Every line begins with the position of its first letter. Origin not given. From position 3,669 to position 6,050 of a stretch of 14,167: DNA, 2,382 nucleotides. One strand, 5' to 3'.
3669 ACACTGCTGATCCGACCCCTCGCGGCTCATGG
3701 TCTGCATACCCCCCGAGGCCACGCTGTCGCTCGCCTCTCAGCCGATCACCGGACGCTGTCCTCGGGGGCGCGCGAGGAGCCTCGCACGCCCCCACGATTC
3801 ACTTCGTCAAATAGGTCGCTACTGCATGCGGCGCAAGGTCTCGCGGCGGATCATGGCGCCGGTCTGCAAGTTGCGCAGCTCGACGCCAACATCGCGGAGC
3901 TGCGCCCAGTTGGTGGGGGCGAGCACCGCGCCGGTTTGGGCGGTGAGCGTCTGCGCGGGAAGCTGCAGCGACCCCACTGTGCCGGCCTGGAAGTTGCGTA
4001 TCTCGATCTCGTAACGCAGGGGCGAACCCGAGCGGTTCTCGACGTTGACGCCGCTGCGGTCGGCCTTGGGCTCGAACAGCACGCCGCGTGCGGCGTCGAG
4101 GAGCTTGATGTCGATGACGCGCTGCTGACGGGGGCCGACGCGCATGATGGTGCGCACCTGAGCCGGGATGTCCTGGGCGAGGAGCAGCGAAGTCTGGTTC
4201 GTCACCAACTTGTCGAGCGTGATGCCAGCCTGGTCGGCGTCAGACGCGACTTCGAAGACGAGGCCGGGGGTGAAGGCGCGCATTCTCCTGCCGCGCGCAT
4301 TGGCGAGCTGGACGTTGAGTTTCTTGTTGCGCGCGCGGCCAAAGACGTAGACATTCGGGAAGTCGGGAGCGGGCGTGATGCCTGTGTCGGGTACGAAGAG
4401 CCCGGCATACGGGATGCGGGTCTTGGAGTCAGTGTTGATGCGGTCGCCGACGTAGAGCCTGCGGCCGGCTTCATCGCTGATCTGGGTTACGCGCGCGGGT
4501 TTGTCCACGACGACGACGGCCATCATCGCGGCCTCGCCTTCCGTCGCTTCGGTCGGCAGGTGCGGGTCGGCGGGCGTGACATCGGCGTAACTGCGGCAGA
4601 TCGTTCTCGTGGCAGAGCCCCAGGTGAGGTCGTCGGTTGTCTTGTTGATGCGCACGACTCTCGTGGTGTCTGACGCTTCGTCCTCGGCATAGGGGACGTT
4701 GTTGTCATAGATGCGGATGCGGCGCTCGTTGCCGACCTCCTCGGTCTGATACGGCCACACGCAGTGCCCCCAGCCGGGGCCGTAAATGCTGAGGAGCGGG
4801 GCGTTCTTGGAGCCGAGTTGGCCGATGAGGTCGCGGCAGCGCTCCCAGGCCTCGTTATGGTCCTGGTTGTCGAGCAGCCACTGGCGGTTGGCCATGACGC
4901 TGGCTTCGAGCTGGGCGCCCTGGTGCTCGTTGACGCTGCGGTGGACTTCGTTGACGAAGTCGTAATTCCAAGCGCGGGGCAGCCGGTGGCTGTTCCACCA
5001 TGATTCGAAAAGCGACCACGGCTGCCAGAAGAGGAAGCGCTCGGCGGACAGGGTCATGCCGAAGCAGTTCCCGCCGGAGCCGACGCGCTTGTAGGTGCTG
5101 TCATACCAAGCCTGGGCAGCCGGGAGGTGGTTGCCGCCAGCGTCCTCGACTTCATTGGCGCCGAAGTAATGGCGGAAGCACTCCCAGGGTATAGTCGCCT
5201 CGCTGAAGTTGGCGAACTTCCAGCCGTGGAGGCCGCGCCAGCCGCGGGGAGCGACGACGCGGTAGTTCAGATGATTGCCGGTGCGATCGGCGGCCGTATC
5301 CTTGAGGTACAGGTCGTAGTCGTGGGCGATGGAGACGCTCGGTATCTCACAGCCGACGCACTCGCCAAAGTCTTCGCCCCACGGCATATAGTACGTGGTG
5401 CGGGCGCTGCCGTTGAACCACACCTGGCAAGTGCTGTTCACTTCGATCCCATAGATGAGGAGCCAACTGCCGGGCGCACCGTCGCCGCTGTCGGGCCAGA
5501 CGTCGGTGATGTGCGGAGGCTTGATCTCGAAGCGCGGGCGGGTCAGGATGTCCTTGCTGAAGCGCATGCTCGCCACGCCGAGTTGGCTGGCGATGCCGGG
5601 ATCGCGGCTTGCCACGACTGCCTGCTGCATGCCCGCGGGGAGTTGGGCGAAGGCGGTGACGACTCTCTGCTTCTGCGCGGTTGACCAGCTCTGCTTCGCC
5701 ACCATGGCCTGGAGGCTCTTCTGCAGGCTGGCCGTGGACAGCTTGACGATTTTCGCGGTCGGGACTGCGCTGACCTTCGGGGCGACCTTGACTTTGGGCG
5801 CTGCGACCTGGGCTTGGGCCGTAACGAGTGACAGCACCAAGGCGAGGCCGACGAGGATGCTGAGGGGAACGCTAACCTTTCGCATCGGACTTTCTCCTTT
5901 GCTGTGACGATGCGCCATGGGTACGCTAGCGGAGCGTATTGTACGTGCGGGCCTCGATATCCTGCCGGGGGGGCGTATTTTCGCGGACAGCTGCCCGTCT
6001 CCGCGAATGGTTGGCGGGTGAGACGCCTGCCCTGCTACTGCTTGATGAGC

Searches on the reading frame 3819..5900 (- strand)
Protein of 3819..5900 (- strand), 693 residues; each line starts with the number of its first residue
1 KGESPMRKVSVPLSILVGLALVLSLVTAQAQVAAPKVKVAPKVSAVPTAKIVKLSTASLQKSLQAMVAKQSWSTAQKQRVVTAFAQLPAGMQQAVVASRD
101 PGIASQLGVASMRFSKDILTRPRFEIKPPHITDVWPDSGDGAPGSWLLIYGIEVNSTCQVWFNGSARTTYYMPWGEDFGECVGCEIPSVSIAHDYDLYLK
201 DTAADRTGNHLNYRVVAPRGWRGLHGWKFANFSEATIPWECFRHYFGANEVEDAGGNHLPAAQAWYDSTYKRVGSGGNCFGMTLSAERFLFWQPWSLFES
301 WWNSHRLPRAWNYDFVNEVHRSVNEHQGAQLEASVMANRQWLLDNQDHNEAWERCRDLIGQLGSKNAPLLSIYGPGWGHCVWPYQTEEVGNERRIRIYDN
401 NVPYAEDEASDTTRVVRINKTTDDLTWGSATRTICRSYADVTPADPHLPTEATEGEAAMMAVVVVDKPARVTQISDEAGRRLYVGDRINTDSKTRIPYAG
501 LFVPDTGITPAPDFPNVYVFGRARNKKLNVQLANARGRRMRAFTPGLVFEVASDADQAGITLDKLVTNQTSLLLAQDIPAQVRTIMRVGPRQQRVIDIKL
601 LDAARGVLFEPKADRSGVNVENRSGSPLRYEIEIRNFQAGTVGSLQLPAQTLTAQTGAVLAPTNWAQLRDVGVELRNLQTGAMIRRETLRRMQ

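Call 10: search_protein_families(library=pfam, proteins=[window:3819-5900:-], max_evalue=0.001)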
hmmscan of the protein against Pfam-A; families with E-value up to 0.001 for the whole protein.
window:3819-5900:- (693 aa): 0 families

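Call 56: search_solved_structures(query=window:3819-5885:-, max_evalue=0.01)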
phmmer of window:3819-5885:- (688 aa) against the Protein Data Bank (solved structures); distinct sequences matched with E-value up to 0.01: 0.
